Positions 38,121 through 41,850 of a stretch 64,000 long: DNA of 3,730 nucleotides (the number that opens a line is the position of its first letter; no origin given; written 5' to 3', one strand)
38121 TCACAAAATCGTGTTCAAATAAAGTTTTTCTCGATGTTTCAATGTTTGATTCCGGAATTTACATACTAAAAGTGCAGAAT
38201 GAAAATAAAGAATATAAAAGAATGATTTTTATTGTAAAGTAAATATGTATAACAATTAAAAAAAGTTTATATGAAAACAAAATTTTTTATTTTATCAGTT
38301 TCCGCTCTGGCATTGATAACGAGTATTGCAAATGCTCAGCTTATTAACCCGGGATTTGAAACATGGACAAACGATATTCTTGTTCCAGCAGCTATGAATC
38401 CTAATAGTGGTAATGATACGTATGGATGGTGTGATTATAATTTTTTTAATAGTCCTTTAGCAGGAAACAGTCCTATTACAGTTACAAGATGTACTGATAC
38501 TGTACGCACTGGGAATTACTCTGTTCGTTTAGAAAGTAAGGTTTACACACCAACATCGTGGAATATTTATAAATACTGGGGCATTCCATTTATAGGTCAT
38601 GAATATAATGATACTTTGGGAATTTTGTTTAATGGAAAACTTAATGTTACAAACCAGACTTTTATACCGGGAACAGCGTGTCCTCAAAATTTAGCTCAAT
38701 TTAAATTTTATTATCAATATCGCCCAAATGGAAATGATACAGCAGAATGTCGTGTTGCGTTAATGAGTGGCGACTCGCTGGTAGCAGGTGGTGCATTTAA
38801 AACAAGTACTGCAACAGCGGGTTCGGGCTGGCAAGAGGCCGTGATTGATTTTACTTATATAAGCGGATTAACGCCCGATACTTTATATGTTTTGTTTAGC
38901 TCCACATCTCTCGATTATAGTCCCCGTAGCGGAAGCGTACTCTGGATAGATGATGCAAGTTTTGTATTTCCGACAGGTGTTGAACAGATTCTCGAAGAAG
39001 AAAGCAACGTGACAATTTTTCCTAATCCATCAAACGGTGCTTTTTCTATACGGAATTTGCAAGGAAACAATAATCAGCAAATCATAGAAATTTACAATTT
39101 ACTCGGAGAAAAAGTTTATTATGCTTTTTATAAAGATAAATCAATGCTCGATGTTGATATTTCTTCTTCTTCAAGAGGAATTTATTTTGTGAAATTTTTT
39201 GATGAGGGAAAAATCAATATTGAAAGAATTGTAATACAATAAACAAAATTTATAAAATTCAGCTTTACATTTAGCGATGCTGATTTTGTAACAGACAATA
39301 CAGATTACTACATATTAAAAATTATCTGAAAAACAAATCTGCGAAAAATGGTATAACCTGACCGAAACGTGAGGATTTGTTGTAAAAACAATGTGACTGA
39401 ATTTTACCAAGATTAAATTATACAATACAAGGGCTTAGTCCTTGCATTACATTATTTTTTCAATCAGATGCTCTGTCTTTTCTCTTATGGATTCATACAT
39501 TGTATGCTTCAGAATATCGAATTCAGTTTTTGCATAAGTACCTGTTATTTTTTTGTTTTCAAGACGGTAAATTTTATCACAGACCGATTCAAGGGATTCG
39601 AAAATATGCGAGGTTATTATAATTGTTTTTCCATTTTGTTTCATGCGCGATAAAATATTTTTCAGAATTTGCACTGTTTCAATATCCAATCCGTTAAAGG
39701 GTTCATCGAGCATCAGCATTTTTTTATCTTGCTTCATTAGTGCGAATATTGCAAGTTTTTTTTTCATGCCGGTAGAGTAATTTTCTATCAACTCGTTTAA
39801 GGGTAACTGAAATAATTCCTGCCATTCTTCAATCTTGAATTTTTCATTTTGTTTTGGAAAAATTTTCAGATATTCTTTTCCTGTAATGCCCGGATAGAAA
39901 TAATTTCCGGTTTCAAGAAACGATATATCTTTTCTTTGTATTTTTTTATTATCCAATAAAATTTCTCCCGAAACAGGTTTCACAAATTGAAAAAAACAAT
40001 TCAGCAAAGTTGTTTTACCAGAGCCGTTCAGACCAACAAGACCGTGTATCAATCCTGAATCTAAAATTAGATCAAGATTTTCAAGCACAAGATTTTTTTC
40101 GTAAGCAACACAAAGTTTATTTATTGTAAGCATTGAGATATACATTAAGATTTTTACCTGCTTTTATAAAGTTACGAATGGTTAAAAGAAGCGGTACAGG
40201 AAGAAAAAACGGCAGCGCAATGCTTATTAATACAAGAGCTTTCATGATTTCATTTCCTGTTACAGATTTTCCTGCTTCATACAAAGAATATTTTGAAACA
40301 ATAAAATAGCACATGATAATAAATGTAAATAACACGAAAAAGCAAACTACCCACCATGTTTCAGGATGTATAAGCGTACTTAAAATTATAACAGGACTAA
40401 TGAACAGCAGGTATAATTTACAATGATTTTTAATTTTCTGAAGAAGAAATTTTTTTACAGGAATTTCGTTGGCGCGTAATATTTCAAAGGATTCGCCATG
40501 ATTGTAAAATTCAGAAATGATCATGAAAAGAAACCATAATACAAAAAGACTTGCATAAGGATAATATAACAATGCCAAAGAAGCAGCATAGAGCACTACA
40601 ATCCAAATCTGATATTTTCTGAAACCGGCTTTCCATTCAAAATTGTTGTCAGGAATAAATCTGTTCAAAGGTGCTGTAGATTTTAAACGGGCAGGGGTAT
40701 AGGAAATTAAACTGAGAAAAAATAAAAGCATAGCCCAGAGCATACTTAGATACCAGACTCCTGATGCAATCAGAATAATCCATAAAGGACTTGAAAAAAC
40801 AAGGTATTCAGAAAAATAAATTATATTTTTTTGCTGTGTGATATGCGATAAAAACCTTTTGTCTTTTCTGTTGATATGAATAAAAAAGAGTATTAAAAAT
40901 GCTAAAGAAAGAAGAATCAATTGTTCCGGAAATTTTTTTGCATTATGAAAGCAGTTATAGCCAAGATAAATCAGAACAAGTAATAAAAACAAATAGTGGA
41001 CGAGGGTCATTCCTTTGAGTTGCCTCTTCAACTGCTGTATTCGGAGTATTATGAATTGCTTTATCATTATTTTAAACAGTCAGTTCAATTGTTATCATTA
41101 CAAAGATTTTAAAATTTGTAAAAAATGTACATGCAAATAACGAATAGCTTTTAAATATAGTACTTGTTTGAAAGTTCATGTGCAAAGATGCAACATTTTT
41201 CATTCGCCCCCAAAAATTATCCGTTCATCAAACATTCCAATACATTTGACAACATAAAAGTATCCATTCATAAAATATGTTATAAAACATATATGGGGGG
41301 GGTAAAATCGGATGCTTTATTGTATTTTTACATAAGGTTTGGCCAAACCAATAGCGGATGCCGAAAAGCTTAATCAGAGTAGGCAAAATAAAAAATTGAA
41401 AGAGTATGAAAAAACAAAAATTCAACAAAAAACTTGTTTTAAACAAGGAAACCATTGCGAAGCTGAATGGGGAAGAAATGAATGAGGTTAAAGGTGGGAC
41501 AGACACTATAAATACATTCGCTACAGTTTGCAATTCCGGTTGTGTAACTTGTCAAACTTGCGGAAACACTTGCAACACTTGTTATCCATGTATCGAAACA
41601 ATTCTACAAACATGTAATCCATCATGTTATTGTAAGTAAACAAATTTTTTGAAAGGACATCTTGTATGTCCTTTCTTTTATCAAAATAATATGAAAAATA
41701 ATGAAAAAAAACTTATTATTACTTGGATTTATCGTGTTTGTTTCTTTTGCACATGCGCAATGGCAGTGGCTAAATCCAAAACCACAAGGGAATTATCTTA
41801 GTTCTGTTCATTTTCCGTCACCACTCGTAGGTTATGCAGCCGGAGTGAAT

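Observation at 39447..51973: Class I lanthipeptide locus with split LanB, double-glycine leader and C39-ABC/HlyD export (Bacteroidetes-type hybrid architecture)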

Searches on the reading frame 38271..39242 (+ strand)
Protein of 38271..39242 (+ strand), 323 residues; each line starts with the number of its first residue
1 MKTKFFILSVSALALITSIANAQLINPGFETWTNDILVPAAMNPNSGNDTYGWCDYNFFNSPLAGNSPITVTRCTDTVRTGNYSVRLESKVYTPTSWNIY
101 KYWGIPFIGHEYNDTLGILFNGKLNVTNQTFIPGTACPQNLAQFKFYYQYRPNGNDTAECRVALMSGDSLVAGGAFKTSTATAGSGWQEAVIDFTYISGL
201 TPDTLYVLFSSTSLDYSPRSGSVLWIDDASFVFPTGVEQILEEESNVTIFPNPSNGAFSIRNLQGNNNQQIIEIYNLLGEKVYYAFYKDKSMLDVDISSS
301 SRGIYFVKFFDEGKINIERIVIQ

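Call 42: search_protein_families(library=pfam, proteins=[window:38271-39242:+], max_evalue=0.0001)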
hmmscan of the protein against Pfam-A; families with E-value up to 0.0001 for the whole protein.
window:38271-39242:+ (323 aa): 1 family
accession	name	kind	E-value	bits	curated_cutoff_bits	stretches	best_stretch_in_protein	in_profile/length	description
PF18962.6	Por_Secre_tail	-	4.8e-13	49.6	27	1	249-322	1-75/75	Secretion system C-terminal sorting domain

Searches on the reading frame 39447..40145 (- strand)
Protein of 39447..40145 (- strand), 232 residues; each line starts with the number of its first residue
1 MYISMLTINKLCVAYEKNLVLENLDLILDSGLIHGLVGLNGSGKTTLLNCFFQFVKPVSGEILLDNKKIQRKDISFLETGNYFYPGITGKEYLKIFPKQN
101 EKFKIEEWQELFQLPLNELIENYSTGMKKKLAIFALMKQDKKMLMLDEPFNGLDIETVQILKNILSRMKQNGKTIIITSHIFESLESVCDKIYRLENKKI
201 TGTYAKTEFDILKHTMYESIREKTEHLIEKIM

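Call 8: search_protein_families(library=pfam, proteins=[window:39447-40145:-], max_evalue=0.01)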
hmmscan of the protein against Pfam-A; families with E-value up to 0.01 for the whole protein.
window:39447-40145:- (232 aa): 4 families
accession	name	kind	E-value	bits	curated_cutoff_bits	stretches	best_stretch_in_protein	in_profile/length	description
PF00005.33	ABC_tran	-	1e-21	78.4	25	1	21-151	1-137/137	ABC transporter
PF13304.12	AAA_21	-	3.9e-15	57.1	27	2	107-180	226-298/304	AAA domain, putative AbiEii toxin, Type IV TA system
PF02463.25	SMC_N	-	2e-05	24.6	40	0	122-196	136-212/220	RecF/RecN/SMC N terminal domain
PF00931.28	NB-ARC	-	0.0073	16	23.5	0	20-53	8-40/248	NB-ARC domain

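Call 9: search_protein_families(library=ncbifam, proteins=[window:39447-40145:-], max_evalue=0.01)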
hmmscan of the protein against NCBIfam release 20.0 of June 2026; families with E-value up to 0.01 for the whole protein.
window:39447-40145:- (232 aa): 192 families (the best 25 are shown)
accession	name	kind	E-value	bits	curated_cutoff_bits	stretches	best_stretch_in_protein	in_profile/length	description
TIGR03740.1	galliderm_ABC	subfamily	4e-33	115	309.75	1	6-201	1-203/223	lantibiotic protection ABC transporter ATP-binding subunit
TIGR01188.1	drrA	subfamily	5.1e-27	94.9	312.45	1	15-205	3-207/302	daunorubicin resistance ABC transporter, ATP-binding protein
NF047565.1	PSM_export_PmtA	equivalog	1.1e-25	90.5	350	1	14-207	9-213/282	phenol-soluble modulin export ABC transporter ATP-binding protein PmtA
NF000355.4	ribo_prot_ABC_F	equivalog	1.1e-25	90.5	380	1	5-201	2-193/499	ribosomal protection-like ABC-F family protein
NF008409.0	PRK11231.1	equivalog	4.1e-25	88.6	375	2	5-71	2-68/255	Fe(3+) dicitrate ABC transporter ATP-binding protein FecE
NF010061.0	PRK13538.1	equivalog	1.1e-24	87.1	195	1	4-181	4-192/211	cytochrome c biogenesis heme-transporting ATPase CcmA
TIGR04521.1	ECF_ATPase_2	equivalog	3.6e-24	85.3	330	2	122-204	144-227/279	energy-coupling factor transporter ATPase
NF041861.1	YtfR_transport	equivalog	3.1e-23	82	850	2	114-210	129-225/492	galactofuranose ABC transporter, ATP-binding protein YtfR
NF047568.1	PSM_export_PmtC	equivalog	1.5e-22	80.5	375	1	8-216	3-214/290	phenol-soluble modulin export ABC transporter ATP-binding protein PmtC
NF010060.0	PRK13537.1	equivalog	2.4e-22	79.2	521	1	3-199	13-224/314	nodulation factor ABC transporter ATP-binding protein NodI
TIGR04406.1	LPS_export_lptB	equivalog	3.1e-22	79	240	1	6-200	2-213/239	LPS export ABC transporter ATP-binding protein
TIGR01166.1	cbiO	subfamily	7.1e-22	77.8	211.8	2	119-180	124-185/190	cobalt ABC transporter, ATP-binding protein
TIGR01189.1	ccmA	equivalog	1.5e-21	77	131.6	1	6-181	1-186/198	heme ABC exporter ATP-binding protein CcmA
TIGR02315.1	ABC_phnC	equivalog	9.6e-21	74.3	266.1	2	5-72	1-69/243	phosphonate ABC transporter ATP-binding protein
TIGR03410.1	urea_trans_UrtE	equivalog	1.1e-20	74.1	285.8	1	6-208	1-218/230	urea ABC transporter ATP-binding subunit UrtE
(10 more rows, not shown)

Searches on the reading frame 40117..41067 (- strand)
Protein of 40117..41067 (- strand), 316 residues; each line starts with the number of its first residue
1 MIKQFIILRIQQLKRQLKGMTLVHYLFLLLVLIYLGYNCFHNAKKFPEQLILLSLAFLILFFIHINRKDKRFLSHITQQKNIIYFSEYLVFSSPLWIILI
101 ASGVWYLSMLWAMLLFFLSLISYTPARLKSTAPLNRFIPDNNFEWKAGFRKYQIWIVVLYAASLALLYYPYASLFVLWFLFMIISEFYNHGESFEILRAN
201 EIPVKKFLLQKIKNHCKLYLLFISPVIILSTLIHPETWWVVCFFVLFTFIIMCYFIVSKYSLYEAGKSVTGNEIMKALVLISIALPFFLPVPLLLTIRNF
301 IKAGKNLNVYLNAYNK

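Call 8: search_protein_families(library=pfam, proteins=[window:40117-41067:-], max_evalue=0.01)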
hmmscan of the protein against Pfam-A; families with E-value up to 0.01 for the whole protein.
window:40117-41067:- (316 aa): 0 families

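Call 9: search_protein_families(library=ncbifam, proteins=[window:40117-41067:-], max_evalue=0.01)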
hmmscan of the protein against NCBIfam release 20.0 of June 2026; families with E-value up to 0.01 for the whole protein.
window:40117-41067:- (316 aa): 0 families

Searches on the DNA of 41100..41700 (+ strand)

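Call 50: search_rna_families(source=window, start=41100, end=41700, threshold=evalue, max_evalue=1, show_alignments=2)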
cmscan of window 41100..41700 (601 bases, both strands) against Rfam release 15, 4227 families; matches with E-value up to 1: 3.
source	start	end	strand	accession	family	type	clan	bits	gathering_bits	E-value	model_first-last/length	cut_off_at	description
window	41351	41385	+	RF02914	DUF805b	Cis-reg;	CL00115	45.3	35.6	1.1e-11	1-35/35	no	DUF805b RNA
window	41614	41681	+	RF02551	DapZ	Cis-reg;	-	22.4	56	0.16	1-78/78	no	ABC transporter regulator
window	41162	41342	-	RF02933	ARRPOF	Gene; sRNA;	-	13.8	127.2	0.69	1-256/256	no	ARRPOF RNA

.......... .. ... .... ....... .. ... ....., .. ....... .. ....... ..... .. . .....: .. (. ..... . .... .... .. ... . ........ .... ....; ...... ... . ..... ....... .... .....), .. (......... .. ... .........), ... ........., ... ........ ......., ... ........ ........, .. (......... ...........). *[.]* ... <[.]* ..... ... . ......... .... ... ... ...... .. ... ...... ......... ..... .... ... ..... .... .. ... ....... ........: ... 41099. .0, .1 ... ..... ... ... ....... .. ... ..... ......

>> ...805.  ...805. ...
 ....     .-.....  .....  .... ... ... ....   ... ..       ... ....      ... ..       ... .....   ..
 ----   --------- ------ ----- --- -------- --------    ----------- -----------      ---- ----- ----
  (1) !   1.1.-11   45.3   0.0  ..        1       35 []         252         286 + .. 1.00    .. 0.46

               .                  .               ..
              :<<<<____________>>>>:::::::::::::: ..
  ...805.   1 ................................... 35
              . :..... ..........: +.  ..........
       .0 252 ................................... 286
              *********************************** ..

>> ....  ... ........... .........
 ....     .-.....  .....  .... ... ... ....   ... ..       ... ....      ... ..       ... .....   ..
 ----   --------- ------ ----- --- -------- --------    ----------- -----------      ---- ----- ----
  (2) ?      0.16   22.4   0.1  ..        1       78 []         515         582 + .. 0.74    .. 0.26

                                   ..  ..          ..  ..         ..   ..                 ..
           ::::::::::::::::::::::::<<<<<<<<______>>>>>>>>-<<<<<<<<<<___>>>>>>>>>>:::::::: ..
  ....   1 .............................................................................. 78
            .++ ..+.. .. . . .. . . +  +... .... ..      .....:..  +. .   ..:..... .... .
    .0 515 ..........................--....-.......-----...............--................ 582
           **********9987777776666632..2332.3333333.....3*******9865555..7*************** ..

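Call 58: build_rna_model(alignment_id=A2, structure=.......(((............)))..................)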
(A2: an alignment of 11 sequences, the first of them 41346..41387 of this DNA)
Model R1 built from alignment A2 (11 sequences, 43 columns); structure: as given.
model positions 42; base pairs 3; branch points 0; effective number of sequences 11; information 0.969 bits per position. Calibrated on 0.2 Mb of random sequence (short: E-values are rough).
structure used (alignment columns):
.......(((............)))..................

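Call 59: search_with_rna_model(model_id=R1, sources=[window, L001, L002, L003, L004, L005, L006, L007, L008, L009, L010, L011, L012, L013, L014, L015, L016, L017, L018, L019, L020, L021, L022, L023, L024, L025, L026, L027, L028, L029, L030, L031, L032, L033, L034, L035, L036, L037, L038, L039, L040, L041, L042, L043, L044, L045, L046, L047, L048, L049, L050, L051, L071], max_evalue=1, make_alignment=true)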
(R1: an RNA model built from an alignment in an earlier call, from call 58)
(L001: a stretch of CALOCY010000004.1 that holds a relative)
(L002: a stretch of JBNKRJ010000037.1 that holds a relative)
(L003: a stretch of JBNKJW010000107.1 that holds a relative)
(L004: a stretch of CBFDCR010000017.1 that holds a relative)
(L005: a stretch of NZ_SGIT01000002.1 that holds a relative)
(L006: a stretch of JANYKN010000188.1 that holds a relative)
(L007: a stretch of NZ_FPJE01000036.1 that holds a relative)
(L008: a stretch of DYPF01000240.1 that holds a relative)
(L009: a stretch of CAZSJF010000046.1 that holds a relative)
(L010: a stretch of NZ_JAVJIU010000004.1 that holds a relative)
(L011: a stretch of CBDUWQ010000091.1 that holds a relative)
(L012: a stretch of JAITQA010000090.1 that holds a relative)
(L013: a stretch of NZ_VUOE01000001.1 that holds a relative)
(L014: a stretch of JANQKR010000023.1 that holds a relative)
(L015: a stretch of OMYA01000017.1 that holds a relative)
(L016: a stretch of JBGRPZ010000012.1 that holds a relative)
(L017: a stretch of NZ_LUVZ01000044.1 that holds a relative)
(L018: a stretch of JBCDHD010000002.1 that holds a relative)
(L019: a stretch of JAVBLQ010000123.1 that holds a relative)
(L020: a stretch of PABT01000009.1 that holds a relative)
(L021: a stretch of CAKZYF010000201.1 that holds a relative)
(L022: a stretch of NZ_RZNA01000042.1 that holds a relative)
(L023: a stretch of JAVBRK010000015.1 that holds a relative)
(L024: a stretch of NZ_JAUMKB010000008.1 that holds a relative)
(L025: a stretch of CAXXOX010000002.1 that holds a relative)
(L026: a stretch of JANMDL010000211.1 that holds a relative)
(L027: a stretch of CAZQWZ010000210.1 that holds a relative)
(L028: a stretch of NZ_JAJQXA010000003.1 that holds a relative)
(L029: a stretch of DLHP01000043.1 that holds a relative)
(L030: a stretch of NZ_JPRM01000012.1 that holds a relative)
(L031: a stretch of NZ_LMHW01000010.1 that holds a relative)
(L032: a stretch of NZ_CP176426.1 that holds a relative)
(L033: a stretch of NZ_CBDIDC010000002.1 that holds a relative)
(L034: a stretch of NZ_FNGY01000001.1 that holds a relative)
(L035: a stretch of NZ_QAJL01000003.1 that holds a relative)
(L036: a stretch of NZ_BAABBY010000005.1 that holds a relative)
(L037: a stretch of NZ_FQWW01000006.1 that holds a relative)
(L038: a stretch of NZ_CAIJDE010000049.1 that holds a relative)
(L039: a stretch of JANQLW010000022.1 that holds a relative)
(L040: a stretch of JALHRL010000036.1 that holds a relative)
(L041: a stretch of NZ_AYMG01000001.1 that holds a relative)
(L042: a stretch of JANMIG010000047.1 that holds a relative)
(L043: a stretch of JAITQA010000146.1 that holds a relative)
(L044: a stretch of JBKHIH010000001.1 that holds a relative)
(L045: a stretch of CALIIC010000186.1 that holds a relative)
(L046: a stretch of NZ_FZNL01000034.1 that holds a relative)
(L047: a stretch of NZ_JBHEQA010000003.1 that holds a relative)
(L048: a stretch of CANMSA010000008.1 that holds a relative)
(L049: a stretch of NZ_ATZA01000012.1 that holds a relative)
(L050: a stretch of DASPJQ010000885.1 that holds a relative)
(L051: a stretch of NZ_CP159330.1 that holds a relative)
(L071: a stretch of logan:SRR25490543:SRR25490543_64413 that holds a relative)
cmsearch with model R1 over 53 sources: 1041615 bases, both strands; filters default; matches with E-value up to 1: 16.
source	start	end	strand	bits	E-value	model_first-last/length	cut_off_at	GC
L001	9464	9506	+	56.2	2.5e-12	1-42/42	no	0.37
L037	8110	8151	-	53.6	1.4e-11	1-42/42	no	0.38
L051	13024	13065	+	53.3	1.7e-11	1-42/42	no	0.38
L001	7274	7316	+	49.9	1.5e-10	1-42/42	no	0.49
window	41346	41387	+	49.5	2e-10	1-42/42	no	0.43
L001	6769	6811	+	49.3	2.2e-10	1-42/42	no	0.49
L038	8127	8168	-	47.4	7.8e-10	1-42/42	no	0.38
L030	17363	17405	-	44.3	6e-09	1-42/42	no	0.49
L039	8447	8489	+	43.5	1e-08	1-42/42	no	0.33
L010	17366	17407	+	42.8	1.6e-08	1-42/42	no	0.36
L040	8070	8111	+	38.9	2e-07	1-42/42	no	0.4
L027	57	96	+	38.6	2.4e-07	1-42/42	no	0.43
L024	9048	9087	+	32.4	1.3e-05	1-42/42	no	0.4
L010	15199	15241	-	16.8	0.34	1-42/42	no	0.4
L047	20835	20875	+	16.4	0.45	1-42/42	no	0.37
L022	11511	11563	+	16.2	0.52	1-42/42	no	0.4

Alignment A3: 16 matches aligned to the model, 62 columns, each read 5' to 3' on its own strand. Consensus structure (alignment columns), stored with it:
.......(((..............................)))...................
